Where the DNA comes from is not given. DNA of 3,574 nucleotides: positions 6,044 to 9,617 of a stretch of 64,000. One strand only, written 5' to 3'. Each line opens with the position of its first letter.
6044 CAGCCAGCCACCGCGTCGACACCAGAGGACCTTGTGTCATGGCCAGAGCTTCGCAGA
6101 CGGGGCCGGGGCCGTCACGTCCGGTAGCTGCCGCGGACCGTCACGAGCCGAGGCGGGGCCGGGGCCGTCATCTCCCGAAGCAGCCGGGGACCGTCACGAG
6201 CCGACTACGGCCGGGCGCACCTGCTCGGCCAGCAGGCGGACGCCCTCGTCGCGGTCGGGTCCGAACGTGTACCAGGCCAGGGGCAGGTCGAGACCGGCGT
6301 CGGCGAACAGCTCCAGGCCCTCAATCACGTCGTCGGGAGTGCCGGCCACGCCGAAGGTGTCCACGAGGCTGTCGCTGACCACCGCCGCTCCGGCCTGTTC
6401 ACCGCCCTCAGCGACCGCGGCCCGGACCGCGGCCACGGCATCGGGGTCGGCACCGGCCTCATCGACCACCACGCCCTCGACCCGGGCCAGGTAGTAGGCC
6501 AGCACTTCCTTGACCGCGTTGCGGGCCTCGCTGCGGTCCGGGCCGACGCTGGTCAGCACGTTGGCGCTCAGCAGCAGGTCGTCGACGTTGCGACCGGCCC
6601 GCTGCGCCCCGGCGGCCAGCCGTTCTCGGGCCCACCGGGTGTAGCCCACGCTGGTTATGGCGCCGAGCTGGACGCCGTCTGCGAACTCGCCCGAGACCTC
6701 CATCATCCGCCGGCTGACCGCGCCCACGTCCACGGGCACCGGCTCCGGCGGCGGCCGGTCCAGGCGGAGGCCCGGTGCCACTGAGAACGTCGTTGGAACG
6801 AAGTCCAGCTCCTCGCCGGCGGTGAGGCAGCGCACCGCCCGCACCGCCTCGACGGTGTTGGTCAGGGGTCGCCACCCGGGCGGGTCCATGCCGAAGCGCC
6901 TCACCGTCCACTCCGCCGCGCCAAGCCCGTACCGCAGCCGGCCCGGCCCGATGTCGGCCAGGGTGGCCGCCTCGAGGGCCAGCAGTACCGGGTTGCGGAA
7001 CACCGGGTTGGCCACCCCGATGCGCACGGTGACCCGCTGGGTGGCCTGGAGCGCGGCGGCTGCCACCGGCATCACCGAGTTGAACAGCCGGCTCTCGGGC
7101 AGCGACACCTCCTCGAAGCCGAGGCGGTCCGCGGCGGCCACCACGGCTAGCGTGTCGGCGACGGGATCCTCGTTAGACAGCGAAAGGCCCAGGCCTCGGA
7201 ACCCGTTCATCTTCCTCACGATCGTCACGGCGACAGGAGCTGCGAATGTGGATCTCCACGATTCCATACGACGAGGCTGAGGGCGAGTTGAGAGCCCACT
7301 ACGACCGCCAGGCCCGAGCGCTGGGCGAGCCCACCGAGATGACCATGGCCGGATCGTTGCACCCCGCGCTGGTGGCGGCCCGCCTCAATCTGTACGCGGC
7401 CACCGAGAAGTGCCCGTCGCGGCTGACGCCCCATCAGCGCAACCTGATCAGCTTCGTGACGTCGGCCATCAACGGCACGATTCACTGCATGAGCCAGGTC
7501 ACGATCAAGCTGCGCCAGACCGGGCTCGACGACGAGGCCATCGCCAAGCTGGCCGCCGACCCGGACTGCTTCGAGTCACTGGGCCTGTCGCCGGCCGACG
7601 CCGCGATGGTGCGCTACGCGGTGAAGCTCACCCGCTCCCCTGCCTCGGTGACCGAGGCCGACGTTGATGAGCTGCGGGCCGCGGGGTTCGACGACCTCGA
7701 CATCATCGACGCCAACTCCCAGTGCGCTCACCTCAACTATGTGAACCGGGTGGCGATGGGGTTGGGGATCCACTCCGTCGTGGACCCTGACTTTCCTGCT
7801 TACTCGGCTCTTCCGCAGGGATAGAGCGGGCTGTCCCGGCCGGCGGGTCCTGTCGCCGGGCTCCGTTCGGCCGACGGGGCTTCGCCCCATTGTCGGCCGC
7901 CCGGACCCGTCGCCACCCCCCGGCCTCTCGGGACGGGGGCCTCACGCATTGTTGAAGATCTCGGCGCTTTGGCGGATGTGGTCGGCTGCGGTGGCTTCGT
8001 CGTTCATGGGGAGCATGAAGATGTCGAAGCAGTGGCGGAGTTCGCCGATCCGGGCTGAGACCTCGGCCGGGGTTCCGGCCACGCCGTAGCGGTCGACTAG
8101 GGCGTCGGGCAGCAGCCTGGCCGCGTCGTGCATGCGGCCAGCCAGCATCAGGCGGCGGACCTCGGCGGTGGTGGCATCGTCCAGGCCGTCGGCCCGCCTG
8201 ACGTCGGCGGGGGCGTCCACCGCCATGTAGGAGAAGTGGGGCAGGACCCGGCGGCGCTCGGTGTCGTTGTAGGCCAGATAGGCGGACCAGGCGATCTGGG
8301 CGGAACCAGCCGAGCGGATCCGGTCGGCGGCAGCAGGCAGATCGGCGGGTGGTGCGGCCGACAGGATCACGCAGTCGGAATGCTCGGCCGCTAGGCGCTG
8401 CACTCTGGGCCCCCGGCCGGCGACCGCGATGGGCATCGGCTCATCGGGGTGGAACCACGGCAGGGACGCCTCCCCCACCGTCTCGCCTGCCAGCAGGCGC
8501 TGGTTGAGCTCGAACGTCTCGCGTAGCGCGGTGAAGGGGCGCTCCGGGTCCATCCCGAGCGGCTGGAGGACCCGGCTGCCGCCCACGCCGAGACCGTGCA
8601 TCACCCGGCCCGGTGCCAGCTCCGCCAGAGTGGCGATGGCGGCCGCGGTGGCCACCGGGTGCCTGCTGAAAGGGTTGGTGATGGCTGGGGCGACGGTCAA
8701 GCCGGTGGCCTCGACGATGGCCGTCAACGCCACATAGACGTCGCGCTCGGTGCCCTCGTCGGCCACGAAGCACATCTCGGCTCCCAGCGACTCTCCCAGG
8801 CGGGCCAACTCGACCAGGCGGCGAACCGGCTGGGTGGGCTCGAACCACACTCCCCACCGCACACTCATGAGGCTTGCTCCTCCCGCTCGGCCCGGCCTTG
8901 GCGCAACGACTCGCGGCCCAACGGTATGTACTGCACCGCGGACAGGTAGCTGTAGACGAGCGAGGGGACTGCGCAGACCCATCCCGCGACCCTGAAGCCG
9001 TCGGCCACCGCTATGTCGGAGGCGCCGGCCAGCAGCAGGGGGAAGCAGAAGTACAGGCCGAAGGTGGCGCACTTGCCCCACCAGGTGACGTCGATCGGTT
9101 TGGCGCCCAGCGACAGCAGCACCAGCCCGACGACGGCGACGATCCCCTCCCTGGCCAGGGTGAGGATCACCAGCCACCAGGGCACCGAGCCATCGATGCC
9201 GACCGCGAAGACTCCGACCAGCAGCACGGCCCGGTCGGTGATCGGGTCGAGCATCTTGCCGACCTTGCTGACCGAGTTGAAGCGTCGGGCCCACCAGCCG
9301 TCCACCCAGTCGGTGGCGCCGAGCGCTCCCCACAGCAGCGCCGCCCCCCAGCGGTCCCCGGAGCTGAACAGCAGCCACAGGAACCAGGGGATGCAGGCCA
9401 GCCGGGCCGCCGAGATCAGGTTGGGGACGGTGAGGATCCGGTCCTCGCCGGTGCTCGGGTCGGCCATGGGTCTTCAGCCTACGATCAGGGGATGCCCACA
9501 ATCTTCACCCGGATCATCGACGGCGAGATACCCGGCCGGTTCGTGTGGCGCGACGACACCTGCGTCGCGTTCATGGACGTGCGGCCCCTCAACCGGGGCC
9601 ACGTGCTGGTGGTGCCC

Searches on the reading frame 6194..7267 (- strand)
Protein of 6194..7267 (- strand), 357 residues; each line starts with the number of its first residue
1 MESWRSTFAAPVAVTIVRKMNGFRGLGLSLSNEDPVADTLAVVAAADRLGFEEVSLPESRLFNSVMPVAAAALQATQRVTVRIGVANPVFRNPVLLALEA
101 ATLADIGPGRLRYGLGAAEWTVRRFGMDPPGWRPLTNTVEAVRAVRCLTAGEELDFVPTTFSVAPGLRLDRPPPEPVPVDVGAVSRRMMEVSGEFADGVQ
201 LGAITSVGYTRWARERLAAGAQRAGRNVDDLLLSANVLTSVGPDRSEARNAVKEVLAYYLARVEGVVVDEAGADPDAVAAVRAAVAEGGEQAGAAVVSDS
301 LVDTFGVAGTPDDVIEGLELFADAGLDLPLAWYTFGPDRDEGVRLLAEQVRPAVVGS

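Call 70: search_protein_families(library=pfam, proteins=[window:6194-7267:-], max_evalue=0.00001)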
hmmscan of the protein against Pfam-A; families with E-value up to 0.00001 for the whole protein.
window:6194-7267:- (357 aa): 1 family
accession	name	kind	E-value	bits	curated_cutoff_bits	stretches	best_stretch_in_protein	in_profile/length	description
PF00296.26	Bac_luciferase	-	9.9e-50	170.1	27.9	1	31-327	17-313/314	Luciferase-like monooxygenase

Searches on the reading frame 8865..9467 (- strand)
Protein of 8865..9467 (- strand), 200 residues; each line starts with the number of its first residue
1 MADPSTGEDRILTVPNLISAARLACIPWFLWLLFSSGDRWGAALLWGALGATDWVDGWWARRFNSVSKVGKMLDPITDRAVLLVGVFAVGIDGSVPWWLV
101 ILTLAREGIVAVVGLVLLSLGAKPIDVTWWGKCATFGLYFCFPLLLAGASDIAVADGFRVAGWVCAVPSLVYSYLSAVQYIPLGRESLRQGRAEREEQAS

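Call 70: search_protein_families(library=pfam, proteins=[window:8865-9467:-], max_evalue=0.00001)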
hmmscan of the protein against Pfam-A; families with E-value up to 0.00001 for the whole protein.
window:8865-9467:- (200 aa): 1 family
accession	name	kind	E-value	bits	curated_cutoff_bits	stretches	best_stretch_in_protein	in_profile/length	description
PF01066.26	CDP-OH_P_transf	-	1.8e-33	116.6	22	1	13-163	2-147/152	CDP-alcohol phosphatidyltransferase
